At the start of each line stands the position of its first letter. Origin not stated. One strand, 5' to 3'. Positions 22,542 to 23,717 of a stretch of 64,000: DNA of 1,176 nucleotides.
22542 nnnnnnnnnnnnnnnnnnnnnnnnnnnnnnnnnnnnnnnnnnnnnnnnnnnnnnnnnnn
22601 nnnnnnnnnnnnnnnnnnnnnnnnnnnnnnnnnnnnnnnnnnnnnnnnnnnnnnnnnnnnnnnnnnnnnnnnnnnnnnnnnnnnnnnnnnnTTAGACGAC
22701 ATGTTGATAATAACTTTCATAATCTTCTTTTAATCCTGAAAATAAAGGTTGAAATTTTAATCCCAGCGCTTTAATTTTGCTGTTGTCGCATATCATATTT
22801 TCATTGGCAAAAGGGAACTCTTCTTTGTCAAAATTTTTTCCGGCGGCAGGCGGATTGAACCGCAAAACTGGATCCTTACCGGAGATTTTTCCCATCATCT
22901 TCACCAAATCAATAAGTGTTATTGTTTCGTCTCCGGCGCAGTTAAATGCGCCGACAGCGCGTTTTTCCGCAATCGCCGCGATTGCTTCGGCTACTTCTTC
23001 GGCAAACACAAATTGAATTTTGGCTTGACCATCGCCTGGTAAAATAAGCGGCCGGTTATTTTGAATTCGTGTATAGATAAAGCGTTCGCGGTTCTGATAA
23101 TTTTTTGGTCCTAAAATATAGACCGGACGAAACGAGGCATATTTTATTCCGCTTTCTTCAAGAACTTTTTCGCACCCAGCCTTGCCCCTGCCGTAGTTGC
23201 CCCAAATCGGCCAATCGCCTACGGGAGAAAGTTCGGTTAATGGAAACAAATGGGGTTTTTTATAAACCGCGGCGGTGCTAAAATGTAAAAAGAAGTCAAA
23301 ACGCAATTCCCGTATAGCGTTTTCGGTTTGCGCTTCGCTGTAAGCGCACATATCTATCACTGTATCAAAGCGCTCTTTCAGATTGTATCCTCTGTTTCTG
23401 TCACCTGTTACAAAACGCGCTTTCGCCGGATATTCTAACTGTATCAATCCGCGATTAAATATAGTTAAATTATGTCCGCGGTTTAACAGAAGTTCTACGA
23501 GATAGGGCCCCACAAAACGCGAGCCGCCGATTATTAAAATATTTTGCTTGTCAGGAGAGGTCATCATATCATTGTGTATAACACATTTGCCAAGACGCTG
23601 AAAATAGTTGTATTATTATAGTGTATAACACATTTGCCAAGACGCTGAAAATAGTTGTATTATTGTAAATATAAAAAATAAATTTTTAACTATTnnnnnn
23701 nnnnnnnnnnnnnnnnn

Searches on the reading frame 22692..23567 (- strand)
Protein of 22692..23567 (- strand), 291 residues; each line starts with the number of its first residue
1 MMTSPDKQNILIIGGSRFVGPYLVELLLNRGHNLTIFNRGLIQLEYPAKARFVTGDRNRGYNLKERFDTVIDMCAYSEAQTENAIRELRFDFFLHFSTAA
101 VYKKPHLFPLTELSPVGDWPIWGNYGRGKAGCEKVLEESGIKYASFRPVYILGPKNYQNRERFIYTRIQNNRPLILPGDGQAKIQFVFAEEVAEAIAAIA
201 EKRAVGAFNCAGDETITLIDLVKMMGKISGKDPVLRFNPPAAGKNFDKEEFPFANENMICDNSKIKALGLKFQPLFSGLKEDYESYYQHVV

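Call 5: search_protein_families(library=pfam, proteins=[window:22692-23567:-])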
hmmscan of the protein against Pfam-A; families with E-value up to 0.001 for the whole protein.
window:22692-23567:- (291 aa): 5 families
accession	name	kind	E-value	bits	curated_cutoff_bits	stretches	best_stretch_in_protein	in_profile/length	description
PF01370.27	Epimerase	-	4.1e-19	69.4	20.9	2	84-210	101-239/240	NAD dependent epimerase/dehydratase family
PF16363.11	GDP_Man_Dehyd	-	3.1e-08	33.9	27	1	85-266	113-314/332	GDP-mannose 4,6 dehydratase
PF05368.20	NmrA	-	0.0001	22.5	27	0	128-266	126-267/298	NmrA-like family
PF01073.25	3Beta_HSD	-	0.00074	19.1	22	0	145-197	175-226/280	3-beta hydroxysteroid dehydrogenase/isomerase family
PF13460.12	NAD_binding_10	-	0.00076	19.8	27.2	0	14-153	1-148/184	NAD(P)H-binding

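Call 9: find_encoding_contigs(protein=window:22692-23567:-, flank=3000, max_places=10)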
Protein window:22692-23567:- (291 aa): no gene with exactly this product is on record in the collection.

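Call 33: find_homologous_proteins(query=window:22695-23567:-, max_evalue=1e-60)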
Query window:22695-23567:- (291 aa): 283 proteins with E <= 1e-60 among 1406 candidates; the best 120 are listed.
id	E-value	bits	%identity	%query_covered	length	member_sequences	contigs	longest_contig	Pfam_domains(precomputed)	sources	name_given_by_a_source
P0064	3.2e-196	669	100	100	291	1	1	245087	PF16363.12,PF01370.28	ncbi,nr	ncbi:MAG: NAD-dependent epimerase/dehydratase family protein [bacterium]|nr:NAD-dependent epimerase/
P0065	5.8e-142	491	74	98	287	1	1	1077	PF16363.12,PF01370.28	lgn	-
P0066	1.4e-140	486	75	94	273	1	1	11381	PF16363.12,PF01370.28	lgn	-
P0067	4.4e-138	478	72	97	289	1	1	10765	PF16363.12,PF01370.28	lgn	-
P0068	5.5e-138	477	73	97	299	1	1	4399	PF01370.28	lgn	-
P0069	7.5e-136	470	70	97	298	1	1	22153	PF01370.28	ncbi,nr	ncbi:MAG: NAD-dependent epimerase/dehydratase family protein [bacterium]|nr:NAD-dependent epimerase/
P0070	3.2e-135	468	69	99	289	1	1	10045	PF16363.12,PF01370.28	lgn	-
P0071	1.9e-134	466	70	98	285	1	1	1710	PF01370.28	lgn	-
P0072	6.0e-132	458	71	94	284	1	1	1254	PF01370.28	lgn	-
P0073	5.7e-130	451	72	98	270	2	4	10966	PF01370.28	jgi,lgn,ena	-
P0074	2.0e-129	449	68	98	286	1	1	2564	PF16363.12,PF01370.28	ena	-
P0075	4.8e-129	448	66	99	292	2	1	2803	PF16363.12,PF01370.28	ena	-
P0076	1.5e-125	437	65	100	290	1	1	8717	PF16363.12,PF01370.28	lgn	-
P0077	1.3e-124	434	69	98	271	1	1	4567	PF01370.28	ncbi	-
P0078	3.6e-123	429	64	97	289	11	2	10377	PF01370.28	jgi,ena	-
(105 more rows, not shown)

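Call 34: find_encoding_contigs(protein=P0064, flank=3000, max_places=6)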
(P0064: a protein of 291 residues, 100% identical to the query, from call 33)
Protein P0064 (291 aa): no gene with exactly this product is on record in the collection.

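Call 35: find_encoding_contigs(protein=P0066, flank=3000, max_places=3)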
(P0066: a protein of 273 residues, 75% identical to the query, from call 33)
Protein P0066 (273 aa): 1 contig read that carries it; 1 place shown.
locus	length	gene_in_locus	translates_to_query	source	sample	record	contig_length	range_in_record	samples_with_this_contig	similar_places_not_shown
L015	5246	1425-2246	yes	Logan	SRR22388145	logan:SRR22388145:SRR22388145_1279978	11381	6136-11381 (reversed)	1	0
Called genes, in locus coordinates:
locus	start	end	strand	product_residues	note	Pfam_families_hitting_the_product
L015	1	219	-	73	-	?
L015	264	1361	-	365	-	PF00155:Aminotran_1_2, PF01041:DegT_DnrJ_EryC1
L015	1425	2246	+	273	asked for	PF16363:GDP_Man_Dehyd (faint), PF01370:Epimerase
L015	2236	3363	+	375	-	PF00535:Glycos_transf_2, PF10111:Glyco_tranf_2_2 (weak), PF13641:Glyco_tranf_2_3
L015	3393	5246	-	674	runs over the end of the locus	PF00535:Glycos_transf_2, PF10111:Glyco_tranf_2_2, PF13506:Glyco_transf_21 (weak), PF13641:Glyco_tranf_2_3, PF13632:Glyco_trans_2_3 (faint), PF00535:Glycos_transf_2, PF10111:Glyco_tranf_2_2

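Call 36: find_encoding_contigs(protein=P0068, flank=3000, max_places=3)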
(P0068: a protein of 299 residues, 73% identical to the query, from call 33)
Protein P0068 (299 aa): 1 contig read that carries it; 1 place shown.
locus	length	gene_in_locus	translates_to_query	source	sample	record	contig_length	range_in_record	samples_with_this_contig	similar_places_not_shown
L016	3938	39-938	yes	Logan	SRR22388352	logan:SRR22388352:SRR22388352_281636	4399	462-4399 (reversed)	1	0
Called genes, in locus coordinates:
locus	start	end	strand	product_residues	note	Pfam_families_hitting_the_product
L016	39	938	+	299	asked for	PF01370:Epimerase (weak)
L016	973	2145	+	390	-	PF13641:Glyco_tranf_2_3, PF00535:Glycos_transf_2, PF10111:Glyco_tranf_2_2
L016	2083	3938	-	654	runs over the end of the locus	PF00535:Glycos_transf_2, PF10111:Glyco_tranf_2_2, PF13641:Glyco_tranf_2_3, PF02709:Glyco_transf_7C (faint), PF00535:Glycos_transf_2, PF10111:Glyco_tranf_2_2, PF13641:Glyco_tranf_2_3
